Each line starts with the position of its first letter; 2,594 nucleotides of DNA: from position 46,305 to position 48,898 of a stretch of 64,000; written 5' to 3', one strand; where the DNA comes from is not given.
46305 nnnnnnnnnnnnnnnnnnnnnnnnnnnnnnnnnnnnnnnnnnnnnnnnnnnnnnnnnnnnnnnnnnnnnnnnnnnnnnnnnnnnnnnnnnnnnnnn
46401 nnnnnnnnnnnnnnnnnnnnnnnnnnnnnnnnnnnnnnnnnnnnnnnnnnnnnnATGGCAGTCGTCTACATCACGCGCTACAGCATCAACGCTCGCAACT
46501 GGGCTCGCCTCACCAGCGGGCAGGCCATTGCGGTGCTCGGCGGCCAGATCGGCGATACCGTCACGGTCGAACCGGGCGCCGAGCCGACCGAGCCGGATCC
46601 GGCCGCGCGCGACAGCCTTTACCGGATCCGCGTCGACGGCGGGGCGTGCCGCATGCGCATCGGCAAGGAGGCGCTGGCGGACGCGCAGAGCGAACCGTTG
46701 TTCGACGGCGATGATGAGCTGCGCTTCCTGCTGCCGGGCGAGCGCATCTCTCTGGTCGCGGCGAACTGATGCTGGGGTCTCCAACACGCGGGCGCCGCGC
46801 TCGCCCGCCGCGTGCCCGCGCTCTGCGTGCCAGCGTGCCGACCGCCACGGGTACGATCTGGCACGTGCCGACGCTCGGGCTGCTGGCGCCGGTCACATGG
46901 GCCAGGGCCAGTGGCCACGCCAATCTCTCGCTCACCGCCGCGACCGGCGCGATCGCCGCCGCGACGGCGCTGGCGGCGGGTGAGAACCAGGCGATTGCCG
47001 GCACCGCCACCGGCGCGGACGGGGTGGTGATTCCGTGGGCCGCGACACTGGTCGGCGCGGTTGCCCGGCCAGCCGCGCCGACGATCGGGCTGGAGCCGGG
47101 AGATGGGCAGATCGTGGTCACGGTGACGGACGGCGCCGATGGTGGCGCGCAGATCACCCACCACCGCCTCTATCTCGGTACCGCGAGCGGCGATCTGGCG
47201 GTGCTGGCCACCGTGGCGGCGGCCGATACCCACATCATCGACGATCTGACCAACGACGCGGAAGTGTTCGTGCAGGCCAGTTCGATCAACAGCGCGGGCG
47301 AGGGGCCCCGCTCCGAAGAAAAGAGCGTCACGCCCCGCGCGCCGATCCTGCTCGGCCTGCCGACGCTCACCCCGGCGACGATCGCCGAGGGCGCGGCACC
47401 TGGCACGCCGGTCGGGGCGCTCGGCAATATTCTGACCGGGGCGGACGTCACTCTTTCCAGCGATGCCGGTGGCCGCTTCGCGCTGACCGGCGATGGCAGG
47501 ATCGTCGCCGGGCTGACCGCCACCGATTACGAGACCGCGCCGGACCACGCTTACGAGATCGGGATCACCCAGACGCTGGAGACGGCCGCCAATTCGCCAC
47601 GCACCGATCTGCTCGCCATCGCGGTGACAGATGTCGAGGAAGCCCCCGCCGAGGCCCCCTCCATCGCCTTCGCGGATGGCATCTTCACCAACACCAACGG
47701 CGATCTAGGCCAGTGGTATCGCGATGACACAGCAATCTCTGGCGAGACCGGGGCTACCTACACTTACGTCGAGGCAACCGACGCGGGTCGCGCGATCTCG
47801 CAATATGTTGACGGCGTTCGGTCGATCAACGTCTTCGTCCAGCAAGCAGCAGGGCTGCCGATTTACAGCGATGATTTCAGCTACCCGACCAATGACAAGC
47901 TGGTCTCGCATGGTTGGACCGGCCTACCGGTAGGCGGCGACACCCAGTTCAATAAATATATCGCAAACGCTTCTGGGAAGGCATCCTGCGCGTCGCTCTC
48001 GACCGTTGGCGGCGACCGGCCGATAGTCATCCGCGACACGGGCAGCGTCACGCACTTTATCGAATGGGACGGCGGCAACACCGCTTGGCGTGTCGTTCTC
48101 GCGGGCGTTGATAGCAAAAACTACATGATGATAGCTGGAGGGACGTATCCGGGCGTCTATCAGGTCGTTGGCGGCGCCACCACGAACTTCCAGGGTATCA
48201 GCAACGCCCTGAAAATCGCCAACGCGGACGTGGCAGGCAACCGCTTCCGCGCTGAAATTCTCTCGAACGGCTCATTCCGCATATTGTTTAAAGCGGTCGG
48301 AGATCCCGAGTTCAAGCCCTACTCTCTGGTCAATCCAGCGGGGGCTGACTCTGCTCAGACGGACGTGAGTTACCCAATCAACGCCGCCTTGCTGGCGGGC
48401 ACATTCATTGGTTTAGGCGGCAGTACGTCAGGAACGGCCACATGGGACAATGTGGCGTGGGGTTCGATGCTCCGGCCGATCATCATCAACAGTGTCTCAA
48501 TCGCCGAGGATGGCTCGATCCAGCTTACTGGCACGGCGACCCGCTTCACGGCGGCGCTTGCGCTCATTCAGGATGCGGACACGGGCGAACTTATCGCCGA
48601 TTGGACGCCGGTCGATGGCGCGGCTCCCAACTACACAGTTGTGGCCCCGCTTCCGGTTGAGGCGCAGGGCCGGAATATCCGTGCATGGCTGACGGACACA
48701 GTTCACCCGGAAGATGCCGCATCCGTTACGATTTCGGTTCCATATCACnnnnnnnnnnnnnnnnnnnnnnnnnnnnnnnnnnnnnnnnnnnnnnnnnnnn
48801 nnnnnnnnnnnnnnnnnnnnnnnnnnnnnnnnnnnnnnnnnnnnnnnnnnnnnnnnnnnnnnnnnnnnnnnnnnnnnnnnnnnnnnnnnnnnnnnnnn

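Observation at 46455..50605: Late-expressed giant FN3/cadherin/putative glycoside hydrolase protein with a small partner, co-transcribed with lysis genes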

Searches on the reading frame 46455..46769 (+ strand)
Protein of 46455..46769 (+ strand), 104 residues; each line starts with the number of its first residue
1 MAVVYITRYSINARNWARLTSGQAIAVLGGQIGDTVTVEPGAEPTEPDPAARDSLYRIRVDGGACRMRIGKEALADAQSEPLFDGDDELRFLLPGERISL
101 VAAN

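Call 3: search_protein_families(library=pfam, proteins=[window:46455-46769:+], max_evalue=0.1)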
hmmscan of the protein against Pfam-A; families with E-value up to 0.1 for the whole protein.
window:46455-46769:+ (104 aa): 0 families

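Call 4: search_protein_families(library=phrogs, proteins=[window:46455-46769:+], max_evalue=0.01)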
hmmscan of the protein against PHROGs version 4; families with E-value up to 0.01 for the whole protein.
window:46455-46769:+ (104 aa): 0 families

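Call 15: search_dna_similar(query=window:46455-46769:+, collection=phages, mode=protein, max_evalue=0.01, max_rows=25)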
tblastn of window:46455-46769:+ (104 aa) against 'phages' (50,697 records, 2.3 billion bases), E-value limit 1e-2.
No match.

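Call 49: search_solved_structures(query=window:46455-46766:+, max_evalue=10, show_alignments=2)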
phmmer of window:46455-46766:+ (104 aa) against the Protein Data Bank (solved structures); distinct sequences matched with E-value up to 10: 9.
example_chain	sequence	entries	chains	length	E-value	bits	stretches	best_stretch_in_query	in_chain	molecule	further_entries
4xl5_C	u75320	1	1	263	0.0099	19.4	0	15-46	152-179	bGFP-A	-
4fml_A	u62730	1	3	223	0.15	15.6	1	33-90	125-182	VsdC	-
3nts_A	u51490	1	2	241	0.16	15.4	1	33-90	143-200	VsdC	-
8aw4_A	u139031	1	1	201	0.2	15.2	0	23-90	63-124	ALPHAREP bB-E3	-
7dg9_A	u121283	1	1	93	0.54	13.8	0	2-40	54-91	Cell division control protein 48, AAA family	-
3ltj_A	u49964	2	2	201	0.98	12.9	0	23-42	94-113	AlphaRep-4 | bA3-2: binder of A3 protein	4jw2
3ltm_A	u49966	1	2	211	1.1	12.7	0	23-41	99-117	Alpha-Rep4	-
9rhz_A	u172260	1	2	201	1.3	12.5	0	30-91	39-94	ALPHAREP bE5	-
6ft5_A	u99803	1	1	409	2.3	11.8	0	23-42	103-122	alphaRep A3_A3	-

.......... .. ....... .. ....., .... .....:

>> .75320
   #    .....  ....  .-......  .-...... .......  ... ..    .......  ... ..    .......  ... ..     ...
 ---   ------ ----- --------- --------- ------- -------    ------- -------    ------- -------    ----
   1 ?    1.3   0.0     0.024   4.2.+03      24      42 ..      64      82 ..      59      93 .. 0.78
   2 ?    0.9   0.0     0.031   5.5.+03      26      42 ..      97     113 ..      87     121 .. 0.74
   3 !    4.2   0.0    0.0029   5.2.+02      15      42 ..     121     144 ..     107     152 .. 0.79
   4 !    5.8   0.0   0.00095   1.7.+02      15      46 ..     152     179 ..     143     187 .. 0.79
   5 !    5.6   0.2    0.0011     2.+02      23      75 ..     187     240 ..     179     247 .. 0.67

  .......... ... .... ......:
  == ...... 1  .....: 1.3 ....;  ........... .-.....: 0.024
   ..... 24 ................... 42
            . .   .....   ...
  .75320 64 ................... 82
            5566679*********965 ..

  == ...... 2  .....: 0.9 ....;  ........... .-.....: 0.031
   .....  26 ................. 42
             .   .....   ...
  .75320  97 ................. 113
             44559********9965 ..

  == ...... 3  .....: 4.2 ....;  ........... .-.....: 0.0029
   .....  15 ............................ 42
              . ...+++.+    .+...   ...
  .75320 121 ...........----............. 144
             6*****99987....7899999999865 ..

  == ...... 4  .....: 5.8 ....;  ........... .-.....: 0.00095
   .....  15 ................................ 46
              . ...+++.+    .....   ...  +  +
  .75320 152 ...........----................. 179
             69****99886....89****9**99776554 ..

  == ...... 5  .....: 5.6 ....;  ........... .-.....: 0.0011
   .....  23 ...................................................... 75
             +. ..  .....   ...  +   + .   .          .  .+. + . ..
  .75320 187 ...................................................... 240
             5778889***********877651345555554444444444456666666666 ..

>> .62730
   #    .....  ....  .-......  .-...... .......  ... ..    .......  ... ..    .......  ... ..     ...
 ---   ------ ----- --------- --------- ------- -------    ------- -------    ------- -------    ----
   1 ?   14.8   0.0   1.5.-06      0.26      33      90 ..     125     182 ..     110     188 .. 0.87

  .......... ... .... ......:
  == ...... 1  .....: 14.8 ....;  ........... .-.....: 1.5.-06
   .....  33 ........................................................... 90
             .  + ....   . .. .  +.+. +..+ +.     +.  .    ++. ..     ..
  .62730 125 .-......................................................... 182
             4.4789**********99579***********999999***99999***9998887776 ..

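Call 66: search_protein_families(library=ncbifam, proteins=[window:46455-46769:+], max_evalue=0.1)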
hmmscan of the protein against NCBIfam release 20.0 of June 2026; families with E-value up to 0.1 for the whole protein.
window:46455-46769:+ (104 aa): 0 families

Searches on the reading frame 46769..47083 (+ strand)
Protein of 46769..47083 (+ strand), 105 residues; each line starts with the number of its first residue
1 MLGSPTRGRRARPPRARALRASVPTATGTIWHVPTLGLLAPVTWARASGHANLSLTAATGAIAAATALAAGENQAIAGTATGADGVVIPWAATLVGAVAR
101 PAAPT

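Call 104: find_related_loci(query=A7, collection=viral_contigs, flank=8000)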
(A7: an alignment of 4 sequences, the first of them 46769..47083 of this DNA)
Query A7 (105 aa) in viral_contigs; peptide patterns used: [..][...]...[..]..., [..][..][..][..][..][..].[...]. (x = any residue, [..] = any of these).
45 stretches matched a pattern; 4 encode a relative of the query (tblastn E <= 1e-3); 4 distinct loci.
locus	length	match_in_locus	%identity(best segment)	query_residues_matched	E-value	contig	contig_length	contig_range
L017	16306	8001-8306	42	1-98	1e-18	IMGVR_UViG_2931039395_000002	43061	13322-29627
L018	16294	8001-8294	44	1-94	2e-18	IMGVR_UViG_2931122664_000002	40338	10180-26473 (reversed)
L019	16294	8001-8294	44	1-94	2e-18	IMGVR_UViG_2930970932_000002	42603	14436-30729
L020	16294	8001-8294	44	1-94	3e-18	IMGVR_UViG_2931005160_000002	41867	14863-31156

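Call 105: find_related_loci(query=A7, collection=metagenome_contigs, flank=8000)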
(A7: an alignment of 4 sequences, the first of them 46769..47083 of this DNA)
Query A7 (105 aa) in metagenome_contigs; peptide patterns used: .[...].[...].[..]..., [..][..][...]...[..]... (x = any residue, [..] = any of these).
535 stretches matched a pattern, but none encodes a relative of the query by tblastn (E <= 1e-3).

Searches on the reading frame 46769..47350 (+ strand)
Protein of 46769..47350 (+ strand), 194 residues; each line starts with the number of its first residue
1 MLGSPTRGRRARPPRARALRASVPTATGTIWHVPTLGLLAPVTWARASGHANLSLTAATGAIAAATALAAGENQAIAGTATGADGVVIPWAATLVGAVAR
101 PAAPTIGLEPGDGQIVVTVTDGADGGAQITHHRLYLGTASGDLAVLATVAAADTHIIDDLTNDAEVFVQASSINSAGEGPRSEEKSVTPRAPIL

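Call 102: find_related_loci(query=window:46769-47350:+, collection=viral_contigs, flank=8000)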
Query window:46769-47350:+ (194 aa) in viral_contigs; peptide patterns used: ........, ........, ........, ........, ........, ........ (x = any residue, [..] = any of these).
10 stretches matched a pattern, but none encodes a relative of the query by tblastn (E <= 1e-3).

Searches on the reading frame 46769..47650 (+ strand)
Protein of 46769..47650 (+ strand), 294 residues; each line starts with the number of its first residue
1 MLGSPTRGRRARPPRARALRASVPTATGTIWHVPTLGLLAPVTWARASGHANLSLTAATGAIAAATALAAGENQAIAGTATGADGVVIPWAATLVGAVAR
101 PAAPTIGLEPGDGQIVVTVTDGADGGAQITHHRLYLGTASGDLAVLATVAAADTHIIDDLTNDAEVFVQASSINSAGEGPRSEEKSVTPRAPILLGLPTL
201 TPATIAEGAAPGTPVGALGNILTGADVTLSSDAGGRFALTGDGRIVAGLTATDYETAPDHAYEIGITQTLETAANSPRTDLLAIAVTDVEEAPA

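Call 13: search_protein_families(library=pfam, proteins=[window:46769-47650:+], max_evalue=10)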
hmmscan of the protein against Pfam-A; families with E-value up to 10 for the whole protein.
window:46769-47650:+ (294 aa): 0 families

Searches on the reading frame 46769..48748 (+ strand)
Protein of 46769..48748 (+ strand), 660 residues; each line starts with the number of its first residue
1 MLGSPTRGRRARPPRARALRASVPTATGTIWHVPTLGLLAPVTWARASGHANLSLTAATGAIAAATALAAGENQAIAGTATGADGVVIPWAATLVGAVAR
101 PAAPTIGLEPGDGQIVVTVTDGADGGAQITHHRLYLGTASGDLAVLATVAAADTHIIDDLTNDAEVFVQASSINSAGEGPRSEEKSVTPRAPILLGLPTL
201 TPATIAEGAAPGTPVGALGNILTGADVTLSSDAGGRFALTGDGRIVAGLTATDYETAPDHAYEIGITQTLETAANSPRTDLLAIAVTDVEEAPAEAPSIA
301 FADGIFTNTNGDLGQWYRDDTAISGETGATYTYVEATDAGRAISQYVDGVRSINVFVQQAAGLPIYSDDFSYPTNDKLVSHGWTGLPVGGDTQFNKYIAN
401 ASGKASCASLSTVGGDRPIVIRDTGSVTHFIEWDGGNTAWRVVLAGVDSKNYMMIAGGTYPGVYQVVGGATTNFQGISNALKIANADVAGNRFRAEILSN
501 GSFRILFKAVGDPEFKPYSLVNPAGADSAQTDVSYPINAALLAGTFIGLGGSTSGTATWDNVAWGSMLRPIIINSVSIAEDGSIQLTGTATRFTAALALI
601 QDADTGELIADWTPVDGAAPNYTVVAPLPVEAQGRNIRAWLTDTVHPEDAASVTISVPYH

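Call 50: search_solved_structures(query=window:46769-48748:+, max_evalue=1, show_alignments=3)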
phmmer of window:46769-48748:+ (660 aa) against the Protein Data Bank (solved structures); distinct sequences matched with E-value up to 1: 1.
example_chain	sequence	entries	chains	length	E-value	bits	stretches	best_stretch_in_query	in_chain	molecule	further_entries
1x5k_A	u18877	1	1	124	0.43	12.3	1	111-191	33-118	Neogenin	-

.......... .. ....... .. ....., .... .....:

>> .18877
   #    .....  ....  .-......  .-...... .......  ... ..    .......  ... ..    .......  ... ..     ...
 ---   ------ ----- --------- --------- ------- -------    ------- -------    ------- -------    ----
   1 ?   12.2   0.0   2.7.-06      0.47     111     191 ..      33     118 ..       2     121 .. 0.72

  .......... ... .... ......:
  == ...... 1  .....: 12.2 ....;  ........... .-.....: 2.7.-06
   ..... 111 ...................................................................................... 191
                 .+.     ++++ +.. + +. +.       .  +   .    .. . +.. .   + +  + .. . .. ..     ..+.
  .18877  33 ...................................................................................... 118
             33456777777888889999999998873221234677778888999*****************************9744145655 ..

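Call 60: predict_structure(alignment_id=A3)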
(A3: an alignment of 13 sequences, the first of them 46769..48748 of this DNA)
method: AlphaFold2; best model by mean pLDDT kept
length: 660 residues; sequences in the alignment: 13
mean_pLDDT: 49.8   pTM: 0.26
mean pLDDT of the five models: 49.8, 48.7, 48.2, 47.4, 42.8
residues with pLDDT >= 90: 65; 70-90: 111; 50-70: 73; < 50: 411
segments of 3 or more residues with pLDDT < 50: 1-10, 110-114, 122-150, 158-295, 354-453, 457-460, 465-580
pLDDT, mean of each block of 10 residues (from residue 1): 42 74 87 89 96 95 94 95 93 84 49 52 41 41 41 49 44 37 39 26 26 26 28 30 30 29 26 24 25 49 71 81 88 68 73 47 28 31 28 28 24 25 30 38 41 47 46 39 26 31 28 32 34 35 33 25 25 30 71 67 84 65 73 79 75 74
secondary structure, 60 per line:
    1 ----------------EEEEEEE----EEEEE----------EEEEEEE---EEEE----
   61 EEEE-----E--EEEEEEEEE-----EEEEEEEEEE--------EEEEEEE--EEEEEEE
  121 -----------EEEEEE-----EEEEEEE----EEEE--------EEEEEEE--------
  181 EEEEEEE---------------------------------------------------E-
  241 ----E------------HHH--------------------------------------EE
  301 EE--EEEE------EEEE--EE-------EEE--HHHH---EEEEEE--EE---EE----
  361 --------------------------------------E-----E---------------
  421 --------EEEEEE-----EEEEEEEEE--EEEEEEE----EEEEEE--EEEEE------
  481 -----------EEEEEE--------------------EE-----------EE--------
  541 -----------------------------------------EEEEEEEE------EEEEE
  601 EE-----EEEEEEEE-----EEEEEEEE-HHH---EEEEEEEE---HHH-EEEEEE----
elements in order (helices of 4 or more, strands of 3 or more residues): E17-23 E28-32 E43-49 E53-56 E61-64 E73-81 E87-96 E105-111 E114-120 E132-137 E143-149 E154-157 E166-172 E181-187 E299-302 E305-308 E315-318 E330-332 H335-338 E342-347 E429-434 E440-448 E451-457 E462-467 E470-474 E492-497 E582-589 E596-602 E608-615 E621-628 E636-643 E651-656

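Call 74: fold_search(model_id=the predicted structure, library=pdb)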
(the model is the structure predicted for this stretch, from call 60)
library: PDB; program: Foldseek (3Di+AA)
matches with E <= 10: 1727; with E <= 0.001: 51
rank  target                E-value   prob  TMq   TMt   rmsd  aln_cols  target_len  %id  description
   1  8v2b_B                3.7e-05  0.77  0.11  0.12  36.5       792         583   10  Cryo-EM structure of mouse type II OSM receptor complex: model for full extracellular assembly (released 2024-11-20)
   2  2vkw_A                1.2e-04  1.00  0.13  0.39  10.9       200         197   16  Human NCAM, FN3 domains 1 and 2 (released 2008-02-26)
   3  5co1_B                1.2e-04  1.00  0.12  0.30  11.7       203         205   15  Crystal Structure of Zebrafish Protocadherin-19 EC3-4 (released 2016-11-02)
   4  9bfq_A                1.2e-04  0.77  0.12  0.09  31.4       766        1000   10  Cryo-EM structure of Sevenless in complex with Bride of Sevenless (released 2025-01-29)
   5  2vkw_B                1.8e-04  1.00  0.13  0.37  10.8       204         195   15  Human NCAM, FN3 domains 1 and 2 (released 2008-02-26)
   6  5erp_B                1.8e-04  1.00  0.11  0.16  13.4       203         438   12  Crystal structure of human Desmocollin-2 ectodomain fragment EC2-5 (released 2016-06-15)
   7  5co1_C                2.0e-04  1.00  0.13  0.32  11.4       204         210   14  Crystal Structure of Zebrafish Protocadherin-19 EC3-4 (released 2016-11-02)
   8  5co1_A                2.2e-04  1.00  0.13  0.32  11.2       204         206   16  Crystal Structure of Zebrafish Protocadherin-19 EC3-4 (released 2016-11-02)
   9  5szr_C                2.3e-04  1.00  0.12  0.17  11.3       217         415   13  Protocadherin Gamma B2 extracellular cadherin domains 3-6 (released 2016-10-19)
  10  1hnf                  2.5e-04  1.00  0.13  0.30   9.5       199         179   12  CRYSTAL STRUCTURE OF THE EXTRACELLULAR REGION OF THE HUMAN CELL ADHESION MOLECULE CD2 AT 2.5 ANGSTROMS RESOLUTION (released 1995-02-07)
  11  8q6t_I                2.6e-04  0.82  0.13  0.09  40.9       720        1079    8  Helical reconstruction of the relaxed thick filament from FIB milled left ventricular mouse myofibrils (released 2023-11-01)
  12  5vh2_D                2.7e-04  1.00  0.12  0.33  13.2       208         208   13  Crystal Structure of Mouse Cadherin-23 EC12-13 with Engineered Mutation S1339D (released 2018-04-18)
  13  3q2v_A                2.9e-04  1.00  0.11  0.13  12.6       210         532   14  Crystal structure of mouse E-cadherin ectodomain (released 2011-04-06)
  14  8egw_B                3.2e-04  1.00  0.12  0.17  12.7       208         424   12  Complex of Fat4(EC1-4) bound to Dchs1(EC1-3) (released 2023-02-22)
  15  8egx_A                3.8e-04  1.00  0.14  0.19  11.0       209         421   16  Complex of Fat4(EC1-4) bound to Dchs1(EC1-4) (released 2023-02-22)
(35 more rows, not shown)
